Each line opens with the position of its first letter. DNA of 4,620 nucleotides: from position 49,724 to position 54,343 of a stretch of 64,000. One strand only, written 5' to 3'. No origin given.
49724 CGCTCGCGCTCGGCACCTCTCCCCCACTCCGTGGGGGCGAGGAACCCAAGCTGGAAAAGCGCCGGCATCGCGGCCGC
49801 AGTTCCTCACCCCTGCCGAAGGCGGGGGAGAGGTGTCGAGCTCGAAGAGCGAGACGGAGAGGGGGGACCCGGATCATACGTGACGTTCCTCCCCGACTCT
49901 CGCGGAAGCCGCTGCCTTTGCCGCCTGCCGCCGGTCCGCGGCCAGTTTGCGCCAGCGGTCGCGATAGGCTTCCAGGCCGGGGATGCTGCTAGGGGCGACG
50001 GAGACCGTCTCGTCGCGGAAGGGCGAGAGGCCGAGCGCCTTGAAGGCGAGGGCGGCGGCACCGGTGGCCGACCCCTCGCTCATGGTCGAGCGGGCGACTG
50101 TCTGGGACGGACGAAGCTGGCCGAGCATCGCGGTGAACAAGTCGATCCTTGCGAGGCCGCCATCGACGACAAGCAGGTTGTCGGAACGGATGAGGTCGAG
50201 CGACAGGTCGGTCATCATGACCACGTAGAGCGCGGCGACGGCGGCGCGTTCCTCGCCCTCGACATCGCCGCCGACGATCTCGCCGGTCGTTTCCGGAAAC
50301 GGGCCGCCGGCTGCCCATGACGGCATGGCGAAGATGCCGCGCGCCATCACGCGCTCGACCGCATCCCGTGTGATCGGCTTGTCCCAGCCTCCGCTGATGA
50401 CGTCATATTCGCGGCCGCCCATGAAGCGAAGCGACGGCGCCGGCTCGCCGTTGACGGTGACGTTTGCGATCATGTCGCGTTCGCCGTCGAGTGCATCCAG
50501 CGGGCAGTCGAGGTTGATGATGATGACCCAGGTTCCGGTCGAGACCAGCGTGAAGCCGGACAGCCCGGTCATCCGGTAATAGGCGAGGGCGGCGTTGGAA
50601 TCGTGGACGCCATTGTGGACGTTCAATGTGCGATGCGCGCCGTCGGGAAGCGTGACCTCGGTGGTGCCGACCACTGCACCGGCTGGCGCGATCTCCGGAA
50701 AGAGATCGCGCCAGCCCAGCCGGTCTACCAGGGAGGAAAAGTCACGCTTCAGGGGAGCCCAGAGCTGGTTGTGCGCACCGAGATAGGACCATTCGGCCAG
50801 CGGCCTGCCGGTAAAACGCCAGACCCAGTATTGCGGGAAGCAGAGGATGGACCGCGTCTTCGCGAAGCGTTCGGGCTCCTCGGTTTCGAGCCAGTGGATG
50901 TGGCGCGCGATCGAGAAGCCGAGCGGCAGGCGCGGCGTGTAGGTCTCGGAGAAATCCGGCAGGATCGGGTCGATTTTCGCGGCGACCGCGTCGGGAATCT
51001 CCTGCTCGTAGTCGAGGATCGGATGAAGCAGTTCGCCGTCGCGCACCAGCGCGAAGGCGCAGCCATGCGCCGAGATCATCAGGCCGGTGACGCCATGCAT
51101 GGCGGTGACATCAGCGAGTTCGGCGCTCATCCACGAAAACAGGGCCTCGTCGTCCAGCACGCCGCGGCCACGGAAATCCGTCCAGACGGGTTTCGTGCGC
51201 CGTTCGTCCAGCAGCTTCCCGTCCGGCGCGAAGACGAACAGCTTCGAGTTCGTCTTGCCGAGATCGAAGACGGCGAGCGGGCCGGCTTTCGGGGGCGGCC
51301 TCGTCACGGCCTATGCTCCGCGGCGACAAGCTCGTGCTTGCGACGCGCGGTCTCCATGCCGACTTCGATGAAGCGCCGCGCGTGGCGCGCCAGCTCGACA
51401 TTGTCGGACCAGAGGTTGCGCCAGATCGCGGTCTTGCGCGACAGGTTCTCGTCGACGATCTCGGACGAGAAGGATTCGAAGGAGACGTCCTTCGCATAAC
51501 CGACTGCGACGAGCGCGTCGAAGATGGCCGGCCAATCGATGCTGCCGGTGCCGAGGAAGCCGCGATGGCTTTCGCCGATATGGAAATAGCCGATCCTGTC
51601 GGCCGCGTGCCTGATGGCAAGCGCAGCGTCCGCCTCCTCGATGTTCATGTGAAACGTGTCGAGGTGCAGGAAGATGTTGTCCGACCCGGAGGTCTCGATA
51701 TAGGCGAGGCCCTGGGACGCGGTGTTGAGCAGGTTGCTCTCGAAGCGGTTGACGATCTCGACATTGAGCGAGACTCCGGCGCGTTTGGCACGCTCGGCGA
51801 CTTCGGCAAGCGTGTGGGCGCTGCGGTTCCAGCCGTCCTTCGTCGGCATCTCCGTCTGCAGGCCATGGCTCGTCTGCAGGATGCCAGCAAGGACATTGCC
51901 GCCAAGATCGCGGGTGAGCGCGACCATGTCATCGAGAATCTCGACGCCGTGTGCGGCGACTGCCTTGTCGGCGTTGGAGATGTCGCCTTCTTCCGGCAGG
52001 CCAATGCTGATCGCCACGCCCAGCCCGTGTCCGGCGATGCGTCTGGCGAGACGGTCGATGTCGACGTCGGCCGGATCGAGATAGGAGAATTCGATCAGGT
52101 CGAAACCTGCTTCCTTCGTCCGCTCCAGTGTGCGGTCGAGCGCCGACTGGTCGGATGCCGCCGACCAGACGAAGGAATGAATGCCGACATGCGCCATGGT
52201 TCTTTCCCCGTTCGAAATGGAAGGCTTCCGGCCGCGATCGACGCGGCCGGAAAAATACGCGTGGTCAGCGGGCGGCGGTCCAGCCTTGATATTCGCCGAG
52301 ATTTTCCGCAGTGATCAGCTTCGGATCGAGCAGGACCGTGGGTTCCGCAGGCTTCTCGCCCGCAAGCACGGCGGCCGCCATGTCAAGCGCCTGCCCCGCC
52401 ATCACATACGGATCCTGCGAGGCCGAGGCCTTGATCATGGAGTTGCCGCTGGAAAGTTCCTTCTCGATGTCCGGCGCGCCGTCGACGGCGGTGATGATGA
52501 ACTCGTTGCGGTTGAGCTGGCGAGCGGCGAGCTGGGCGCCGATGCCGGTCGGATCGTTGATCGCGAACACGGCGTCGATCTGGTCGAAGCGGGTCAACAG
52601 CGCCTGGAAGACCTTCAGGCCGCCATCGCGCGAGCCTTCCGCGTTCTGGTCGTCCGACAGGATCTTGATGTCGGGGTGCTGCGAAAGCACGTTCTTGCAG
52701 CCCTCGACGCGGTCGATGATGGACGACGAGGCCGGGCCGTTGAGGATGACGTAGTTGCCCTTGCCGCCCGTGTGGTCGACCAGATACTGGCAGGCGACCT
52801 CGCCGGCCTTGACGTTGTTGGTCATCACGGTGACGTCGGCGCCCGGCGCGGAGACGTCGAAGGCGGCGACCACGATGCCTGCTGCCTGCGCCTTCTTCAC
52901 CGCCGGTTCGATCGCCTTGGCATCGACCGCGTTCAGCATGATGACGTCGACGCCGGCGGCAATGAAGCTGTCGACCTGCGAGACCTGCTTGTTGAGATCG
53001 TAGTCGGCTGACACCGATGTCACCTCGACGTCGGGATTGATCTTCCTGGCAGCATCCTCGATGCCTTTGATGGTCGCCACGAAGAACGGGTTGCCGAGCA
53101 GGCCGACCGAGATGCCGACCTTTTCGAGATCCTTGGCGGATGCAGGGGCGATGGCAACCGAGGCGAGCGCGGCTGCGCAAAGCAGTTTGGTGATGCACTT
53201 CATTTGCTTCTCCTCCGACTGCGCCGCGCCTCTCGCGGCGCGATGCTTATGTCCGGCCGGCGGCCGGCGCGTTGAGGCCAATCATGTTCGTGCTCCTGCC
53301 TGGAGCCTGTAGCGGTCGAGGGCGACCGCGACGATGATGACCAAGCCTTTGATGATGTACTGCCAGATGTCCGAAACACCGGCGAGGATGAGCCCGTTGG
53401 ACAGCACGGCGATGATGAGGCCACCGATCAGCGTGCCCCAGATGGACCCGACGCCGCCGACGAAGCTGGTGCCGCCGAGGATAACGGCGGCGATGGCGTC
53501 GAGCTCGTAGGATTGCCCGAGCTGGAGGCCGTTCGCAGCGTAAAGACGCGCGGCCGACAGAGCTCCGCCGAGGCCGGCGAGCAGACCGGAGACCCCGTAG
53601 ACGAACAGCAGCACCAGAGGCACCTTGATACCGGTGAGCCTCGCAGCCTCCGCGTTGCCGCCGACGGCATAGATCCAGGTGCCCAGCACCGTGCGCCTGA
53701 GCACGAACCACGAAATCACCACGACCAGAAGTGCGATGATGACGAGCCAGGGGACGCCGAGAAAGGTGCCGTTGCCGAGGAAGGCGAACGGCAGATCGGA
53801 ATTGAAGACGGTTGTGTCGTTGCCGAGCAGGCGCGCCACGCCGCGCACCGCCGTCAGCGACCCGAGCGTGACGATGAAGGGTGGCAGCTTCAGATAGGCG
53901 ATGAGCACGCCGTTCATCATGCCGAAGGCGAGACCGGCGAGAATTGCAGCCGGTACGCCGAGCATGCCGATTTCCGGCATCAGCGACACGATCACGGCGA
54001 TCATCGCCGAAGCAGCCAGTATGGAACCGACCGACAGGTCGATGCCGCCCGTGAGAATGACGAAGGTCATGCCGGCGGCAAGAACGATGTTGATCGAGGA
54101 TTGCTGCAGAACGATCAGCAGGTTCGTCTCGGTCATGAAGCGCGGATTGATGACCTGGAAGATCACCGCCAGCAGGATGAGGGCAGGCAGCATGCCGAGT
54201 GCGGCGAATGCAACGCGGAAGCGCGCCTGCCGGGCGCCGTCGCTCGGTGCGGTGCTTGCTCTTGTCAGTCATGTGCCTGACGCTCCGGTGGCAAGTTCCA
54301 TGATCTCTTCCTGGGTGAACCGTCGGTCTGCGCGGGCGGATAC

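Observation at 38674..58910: Complete rhizobial-type rhamnose gene set interleaved with three extra enzyme/transport modules in one ~18 kb co-directional string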

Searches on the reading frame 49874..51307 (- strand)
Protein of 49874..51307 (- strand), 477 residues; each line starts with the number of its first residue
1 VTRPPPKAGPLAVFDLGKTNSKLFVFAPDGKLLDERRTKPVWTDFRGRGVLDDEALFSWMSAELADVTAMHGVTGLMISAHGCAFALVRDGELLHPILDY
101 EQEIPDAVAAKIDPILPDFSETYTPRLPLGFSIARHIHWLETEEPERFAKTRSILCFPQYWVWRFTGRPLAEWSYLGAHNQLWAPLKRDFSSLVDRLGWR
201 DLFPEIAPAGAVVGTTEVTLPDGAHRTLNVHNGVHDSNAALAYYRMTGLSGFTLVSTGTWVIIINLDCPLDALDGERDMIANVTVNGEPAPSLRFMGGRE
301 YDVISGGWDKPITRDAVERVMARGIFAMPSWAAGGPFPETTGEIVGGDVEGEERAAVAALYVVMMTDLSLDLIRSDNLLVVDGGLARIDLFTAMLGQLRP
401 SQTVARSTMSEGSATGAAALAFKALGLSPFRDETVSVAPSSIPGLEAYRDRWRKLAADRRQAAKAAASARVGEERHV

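Call 4: search_protein_families(library=pfam, proteins=[window:49874-51307:-])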
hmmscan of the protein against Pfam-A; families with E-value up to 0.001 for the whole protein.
window:49874-51307:- (477 aa): 2 families
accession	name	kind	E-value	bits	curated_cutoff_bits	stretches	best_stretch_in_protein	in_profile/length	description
PF21546.3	FGGY_C_2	-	2.1e-54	184.6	27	1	251-421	3-185/191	Carbohydrate kinase FGGY, C-terminal domain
PF00370.27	FGGY_N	-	1e-06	29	28.8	1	13-241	4-243/245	FGGY family of carbohydrate kinases, N-terminal domain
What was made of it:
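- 49874..51307 (-): RhaK-family sugar kinase (paralogue of canonical RhaK). Pfam FGGY_C_2 185 bits (call 4).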

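Call 6: search_protein_families(library=ncbifam, proteins=[window:49874-51307:-])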
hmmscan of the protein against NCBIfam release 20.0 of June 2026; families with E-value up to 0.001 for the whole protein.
window:49874-51307:- (477 aa): 2 families
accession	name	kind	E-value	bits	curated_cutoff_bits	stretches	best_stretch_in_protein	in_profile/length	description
TIGR01312.1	XylB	equivalog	4.9e-07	28.7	380.25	1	130-259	128-258/481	xylulokinase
TIGR02627.1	rhamnulo_kin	equivalog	0.00014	20.6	527.95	1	138-286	135-278/454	rhamnulokinase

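Call 17: search_solved_structures(query=window:49874-51307:-, max_evalue=0.00001)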
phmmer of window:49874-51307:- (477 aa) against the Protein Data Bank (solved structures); distinct sequences matched with E-value up to 0.00001: 2.
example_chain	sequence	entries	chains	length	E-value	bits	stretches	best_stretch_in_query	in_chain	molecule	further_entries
3h6e_A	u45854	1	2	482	6.1e-65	223.2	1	9-454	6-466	Carbohydrate kinase, FGGY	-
4c23_A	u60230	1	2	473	6.5e-08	35.1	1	13-270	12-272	L-FUCULOSE KINASE FUCK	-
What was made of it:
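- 49874..51307 (-): PDB 3H6E, E 6e-65 (call 17).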

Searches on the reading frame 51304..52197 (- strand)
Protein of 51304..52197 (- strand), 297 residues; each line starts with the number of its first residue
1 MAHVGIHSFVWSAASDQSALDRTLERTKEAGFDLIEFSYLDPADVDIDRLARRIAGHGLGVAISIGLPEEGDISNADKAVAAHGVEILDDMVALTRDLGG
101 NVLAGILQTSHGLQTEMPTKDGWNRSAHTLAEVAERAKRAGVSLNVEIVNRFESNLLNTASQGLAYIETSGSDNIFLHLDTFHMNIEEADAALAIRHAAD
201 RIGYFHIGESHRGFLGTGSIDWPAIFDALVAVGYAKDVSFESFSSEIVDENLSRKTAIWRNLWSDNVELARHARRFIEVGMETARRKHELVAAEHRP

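Call 4: search_protein_families(library=pfam, proteins=[window:51304-52197:-])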
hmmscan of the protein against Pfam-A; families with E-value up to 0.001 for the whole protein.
window:51304-52197:- (297 aa): 1 family
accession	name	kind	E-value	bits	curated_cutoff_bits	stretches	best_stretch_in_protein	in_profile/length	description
PF01261.30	AP_endonuc_2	-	9.6e-37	127.4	31.1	1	25-254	2-234/249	Xylose isomerase-like TIM barrel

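Call 6: search_protein_families(library=ncbifam, proteins=[window:51304-52197:-])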
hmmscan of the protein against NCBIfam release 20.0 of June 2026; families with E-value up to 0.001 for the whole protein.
window:51304-52197:- (297 aa): 11 families
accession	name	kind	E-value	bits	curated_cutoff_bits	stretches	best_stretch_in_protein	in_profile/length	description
NF051856.1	PsicseEpim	equivalog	1.8e-50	172.3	300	1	4-267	3-268/287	D-psicose 3-epimerase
NF041099.2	keto_glucon_epim_IolO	equivalog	2.9e-34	118.6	300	1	18-243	21-247/269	5-keto-L-gluconate epimerase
TIGR03234.1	OH-pyruv-isom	equivalog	1e-22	80.7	353.45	1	20-242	17-240/254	hydroxypyruvate isomerase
NF043033.1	OxoTetrIsom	equivalog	4.1e-15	56.2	325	1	20-238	18-233/251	2-oxo-tetronate isomerase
NF009688.0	PRK13209.1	subfamily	6.9e-14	51.5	317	1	74-285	87-281/286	L-ribulose-5-phosphate 3-epimerase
NF007444.0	PRK09997.1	equivalog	8.1e-12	45.1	465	1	24-239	21-238/258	hydroxypyruvate isomerase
TIGR00542.1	hxl6Piso_put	equivalog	2.1e-10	40.4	272.15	1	24-251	22-257/279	L-ribulose-5-phosphate 3-epimerase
NF007441.0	PRK09989.1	equivalog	2.4e-07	30.8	412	1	28-253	25-252/258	HPr family phosphocarrier protein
TIGR04379.1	myo_inos_iolE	equivalog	5e-07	29.6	290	1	15-207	20-209/290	myo-inosose-2 dehydratase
NF009689.0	PRK13210.1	subfamily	9e-07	28.3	200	1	75-248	84-262/286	L-ribulose-5-phosphate 3-epimerase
NF007360.0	PRK09856.1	equivalog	9.8e-07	28.6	305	1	115-252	116-258/276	fructoselysine 3-epimerase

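Call 15: search_solved_structures(query=window:51304-52197:-, max_evalue=1e-10)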
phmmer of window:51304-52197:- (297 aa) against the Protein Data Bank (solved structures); distinct sequences matched with E-value up to 1e-10: 24.
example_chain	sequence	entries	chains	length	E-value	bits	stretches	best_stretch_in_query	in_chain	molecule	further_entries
3vyl_A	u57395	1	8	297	6.7e-149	498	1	1-297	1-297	L-ribulose 3-epimerase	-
8yeb_A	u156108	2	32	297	1.3e-72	247.8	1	4-279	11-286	Ketose 3-epimerase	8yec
5zfs_A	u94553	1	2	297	1.3e-72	247.8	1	4-290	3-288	D-allulose-3-epimerase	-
7cj9_A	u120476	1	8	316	3.5e-63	216.8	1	3-281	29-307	Epimerase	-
7cj4_A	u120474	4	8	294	3.4e-62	213.6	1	5-279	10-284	Epimerase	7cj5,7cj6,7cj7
7cj8_A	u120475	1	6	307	4.4e-62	213.2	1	5-278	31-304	Epimerase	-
7dz5_A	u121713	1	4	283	1.2e-43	152.8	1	4-276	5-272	D-tagatose 3-epimerase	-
7dz2_A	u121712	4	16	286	1.2e-43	152.7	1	4-276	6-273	D-tagatose 3-epimerase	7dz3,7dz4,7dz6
7erm_A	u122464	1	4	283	4.1e-41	144.4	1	4-268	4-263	D-tagatose 3-epimerase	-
7ern_A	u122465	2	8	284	4.1e-41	144.4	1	4-268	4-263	D-tagatose 3-epimerase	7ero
8xiv_A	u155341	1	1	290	6.9e-34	120.7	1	5-267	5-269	D-tagatose 3-epimerase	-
8xix_A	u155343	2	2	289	7.2e-34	120.6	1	5-267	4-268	D-tagatose 3-epimerase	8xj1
3vni_A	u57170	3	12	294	1.9e-32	116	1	20-264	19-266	Xylose isomerase domain protein TIM barrel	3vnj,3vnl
3vnk_A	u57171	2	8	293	2e-32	115.9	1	20-264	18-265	Xylose isomerase domain protein TIM barrel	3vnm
7e9w_A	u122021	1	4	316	2.5e-32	115.6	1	20-264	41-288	D-psicose 3-epimerase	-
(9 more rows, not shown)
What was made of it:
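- On Ketose 3-epimerase (L-ribulose 3-epimerase type): 3VYL, E 7e-149, residues 1-297 aligned to 1-297 (call 15).
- The epimerase matches 3VYL at E 7e-149 (call 15).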

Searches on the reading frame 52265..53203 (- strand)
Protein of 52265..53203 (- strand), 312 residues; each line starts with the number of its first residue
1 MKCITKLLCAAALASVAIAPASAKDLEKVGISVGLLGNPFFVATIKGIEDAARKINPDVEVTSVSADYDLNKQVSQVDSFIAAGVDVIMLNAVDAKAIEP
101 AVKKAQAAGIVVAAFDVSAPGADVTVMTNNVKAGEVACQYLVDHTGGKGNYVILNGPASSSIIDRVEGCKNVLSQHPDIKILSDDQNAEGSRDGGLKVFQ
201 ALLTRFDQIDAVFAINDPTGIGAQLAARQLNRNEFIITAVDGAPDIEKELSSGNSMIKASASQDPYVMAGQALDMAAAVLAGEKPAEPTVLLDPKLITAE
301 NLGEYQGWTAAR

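Call 4: search_protein_families(library=pfam, proteins=[window:52265-53203:-])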
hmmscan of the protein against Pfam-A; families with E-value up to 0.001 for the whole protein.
window:52265-53203:- (312 aa): 3 families
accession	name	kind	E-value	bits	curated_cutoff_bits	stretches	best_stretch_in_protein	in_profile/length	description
PF13407.12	Peripla_BP_4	-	1.4e-53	182.5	35.1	1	29-284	1-258/258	Periplasmic binding protein domain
PF00532.27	Peripla_BP_1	-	1.2e-13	51.6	22.2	1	32-234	7-207/281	Periplasmic binding proteins and sugar binding domain of LacI family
PF02608.20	Bmp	-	9.2e-05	22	24.1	0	44-116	141-215/301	ABC transporter substrate-binding protein PnrA-like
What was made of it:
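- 52265..53203 (-): Module X: RbsB-like periplasmic binding protein, followed by a 12-bp GC-rich hairpin at 52225-52253. Peripla_BP_4 (call 4).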

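Call 6: search_protein_families(library=ncbifam, proteins=[window:52265-53203:-])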
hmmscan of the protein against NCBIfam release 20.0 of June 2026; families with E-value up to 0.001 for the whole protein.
window:52265-53203:- (312 aa): 20 families
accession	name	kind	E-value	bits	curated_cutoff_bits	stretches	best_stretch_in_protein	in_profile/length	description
NF007936.0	PRK10653.1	equivalog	3.1e-33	115.4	337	1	1-286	3-283/295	ribose ABC transporter substrate-binding protein RbsB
NF041827.1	YtfQ_transport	equivalog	5.5e-23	81.4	510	1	60-299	57-305/320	galactofuranose ABC transporter, galactofuranose-binding protein YtfQ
NF007254.0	PRK09701.1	equivalog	3.8e-20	72.3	335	1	17-275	15-282/311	D-allose transporter substrate-binding protein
TIGR02634.1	xylF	equivalog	2.9e-19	69.8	389.55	1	58-231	28-209/302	D-xylose ABC transporter substrate-binding protein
TIGR02637.1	RhaS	equivalog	1.3e-17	64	342.25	1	30-283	2-259/302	rhamnose ABC transporter substrate-binding protein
NF047341.1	lactose_RbsR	equivalog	1.5e-16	60.6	382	1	24-224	59-252/331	ribose utilization transcriptional repressor RbsR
NF007680.0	PRK10355.1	equivalog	2.9e-15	56.3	504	1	3-228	3-233/331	D-xylose ABC transporter substrate-binding protein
NF052440.1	TransRegGNTRPSEAE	equivalog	9.1e-13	48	400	1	17-290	55-321/333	HTH-type transcriptional regulator GntR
NF040907.2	ChvE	equivalog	1.1e-10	41.3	460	1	65-148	35-121/324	multiple monosaccharide ABC transporter substrate-binding protein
NF008185.0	PRK10936.1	equivalog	6.9e-10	38.3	200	1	22-286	43-305/346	TMAO reductase system periplasmic protein TorT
NF011937.0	PRK15408.1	equivalog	7.3e-10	38.2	384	1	5-241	9-246/340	autoinducer 2 ABC transporter substrate-binding protein LsrB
NF007743.0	PRK10423.1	equivalog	1.9e-08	33.8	531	1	26-230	59-260/330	ribose operon transcriptional repressor RbsR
NF011924.1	PRK15395.1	equivalog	3.5e-08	32.9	420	1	9-117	8-115/329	galactose/glucose ABC transporter substrate-binding protein MglB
TIGR01481.1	ccpA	equivalog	7.5e-08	32.2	442.35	1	24-227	58-256/330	catabolite control protein A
TIGR02955.1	TMAO_TorT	equivalog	1.3e-07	31.2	310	1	46-213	19-189/295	TMAO reductase system periplasmic protein TorT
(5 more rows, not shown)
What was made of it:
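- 52265..53203 (-): The best NCBIfam match is RbsB, far below its cut-off (call 6).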

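Call 13: search_solved_structures(query=window:52265-53203:-, max_evalue=1e-10)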
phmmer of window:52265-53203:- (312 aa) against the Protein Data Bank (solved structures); distinct sequences matched with E-value up to 1e-10: 61 (the best 60 are shown).
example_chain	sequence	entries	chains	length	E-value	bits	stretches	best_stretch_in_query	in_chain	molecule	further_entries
4rwe_A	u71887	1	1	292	8.7e-89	301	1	25-309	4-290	Sugar-binding transport protein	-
2ioy_A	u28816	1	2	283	1.2e-40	143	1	28-302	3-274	Periplasmic sugar-binding protein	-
7e7m_A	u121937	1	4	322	2e-31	112.8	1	18-306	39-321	D-ribose ABC transporter substrate-binding protein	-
4rsm_A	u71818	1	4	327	9.6e-31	110.5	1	16-301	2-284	Periplasmic binding protein/LacI transcriptional regulator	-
5hko_A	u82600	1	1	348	1.4e-29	106.7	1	17-301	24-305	ABC transporter, carbohydrate uptake transporter-2 (CUT2) family, periplasmic sugar-bindin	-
4rs3_A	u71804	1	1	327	3.2e-29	105.5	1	21-301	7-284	ABC transporter, carbohydrate uptake transporter-2 (CUT2) family, periplasmic sugar-bindin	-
2gx6_A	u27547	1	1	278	3.8e-27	98.7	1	29-298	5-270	D-ribose-binding periplasmic protein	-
4ry0_A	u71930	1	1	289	7.1e-27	97.8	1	36-306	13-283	Probable ribose ABC transporter, substrate-binding protein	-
5ibq_A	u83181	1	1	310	7.5e-27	97.8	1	34-306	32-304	Probable ribose ABC transporter, substrate-binding protein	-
2fn8_A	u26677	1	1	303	1e-26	97.3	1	28-308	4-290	ribose ABC transporter, periplasmic ribose-binding protein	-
1dbp_A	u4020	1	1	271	8.1e-26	94.4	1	29-297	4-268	D-RIBOSE-BINDING PROTEIN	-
1drk_A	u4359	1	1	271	9.4e-26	94.1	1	29-297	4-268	D-RIBOSE-BINDING PROTEIN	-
2fn9_A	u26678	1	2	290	2.1e-25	93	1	28-301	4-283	ribose ABC transporter, periplasmic ribose-binding protein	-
1drj_A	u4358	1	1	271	2.7e-25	92.6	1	29-297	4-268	D-RIBOSE-BINDING PROTEIN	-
1urp_A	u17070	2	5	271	2.8e-25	92.6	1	29-297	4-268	D-RIBOSE-BINDING PROTEIN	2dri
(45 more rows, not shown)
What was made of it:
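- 52265..53203 (-): The best PDB match is 4RWE, E 9e-89 (call 13).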

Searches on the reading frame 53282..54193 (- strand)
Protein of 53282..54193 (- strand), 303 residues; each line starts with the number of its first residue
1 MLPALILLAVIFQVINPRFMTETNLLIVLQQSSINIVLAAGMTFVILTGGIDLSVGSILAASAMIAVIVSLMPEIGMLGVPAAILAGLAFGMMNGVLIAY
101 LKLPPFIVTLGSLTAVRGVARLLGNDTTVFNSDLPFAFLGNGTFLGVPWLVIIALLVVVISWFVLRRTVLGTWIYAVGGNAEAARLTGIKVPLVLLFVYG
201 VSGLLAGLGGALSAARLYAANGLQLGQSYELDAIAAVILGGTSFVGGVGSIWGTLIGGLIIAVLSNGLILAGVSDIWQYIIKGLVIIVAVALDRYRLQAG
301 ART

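Call 4: search_protein_families(library=pfam, proteins=[window:53282-54193:-])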
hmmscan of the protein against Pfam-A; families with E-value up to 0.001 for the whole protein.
window:53282-54193:- (303 aa): 1 family
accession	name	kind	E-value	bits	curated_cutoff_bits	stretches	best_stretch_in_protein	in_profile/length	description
PF02653.21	BPD_transp_2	-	2.6e-41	142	26.8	1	25-290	2-269/269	Branched-chain amino acid transport system / permease component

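Call 6: search_protein_families(library=ncbifam, proteins=[window:53282-54193:-])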
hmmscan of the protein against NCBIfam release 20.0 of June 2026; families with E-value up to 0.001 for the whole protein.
window:53282-54193:- (303 aa): 12 families
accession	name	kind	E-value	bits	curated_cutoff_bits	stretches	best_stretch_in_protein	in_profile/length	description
NF007067.0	PRK09512.1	equivalog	5.1e-73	246.1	398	1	3-295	24-319/321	ribose ABC transporter permease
NF040906.3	GguB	equivalog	4.7e-63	213.6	450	2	144-295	221-371/375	multiple monosaccharide ABC transporter permease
NF007252.0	PRK09699.1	equivalog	2.7e-62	211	396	1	5-295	32-323/326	D-allose ABC transporter permease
NF007014.0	PRK09478.1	equivalog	2.3e-61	208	386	1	5-295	22-330/336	galactose/methyl galactoside ABC transporter permease MglC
NF008441.0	PRK11285.1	equivalog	7.4e-57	192.9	378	1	5-299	36-329/333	L-arabinose ABC transporter permease AraH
NF008630.0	PRK11618.1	equivalog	4.3e-46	157.6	363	1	8-295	19-311/331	galactofuranose ABC transporter, permease protein YjfF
NF041862.1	YtfT_transport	equivalog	2.9e-43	148.3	535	1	27-294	58-325/339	galactofuranose ABC transporter, ATP-binding protein YtfT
NF011961.0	PRK15432.1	equivalog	2e-35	122.7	388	1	3-293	15-304/344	autoinducer 2 ABC transporter permease LsrC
NF011612.1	PRK15038.1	equivalog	5.6e-32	111.2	500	1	5-290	12-302/322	autoinducer 2 ABC transporter permease LsrD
TIGR03408.1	urea_trans_UrtC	equivalog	1.4e-06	28.2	296.2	1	144-293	165-307/313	urea ABC transporter permease subunit UrtC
NF047929.1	ABC_B6_perm_2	equivalog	1.5e-06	27.6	400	1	149-288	185-321/337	putative B6 ABC transporter permease subunit 2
TIGR03409.1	urea_trans_UrtB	equivalog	0.00011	22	250.3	1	26-289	5-276/291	urea ABC transporter permease subunit UrtB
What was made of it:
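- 53282..54272 (-): Module X: RbsC-like permease with a +1 frameshift in codon 5 (extra G at 54259). The intact reading frame runs 53282-54193. BPD_transp_2 and RbsC model 246 bits (calls 4, 6).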
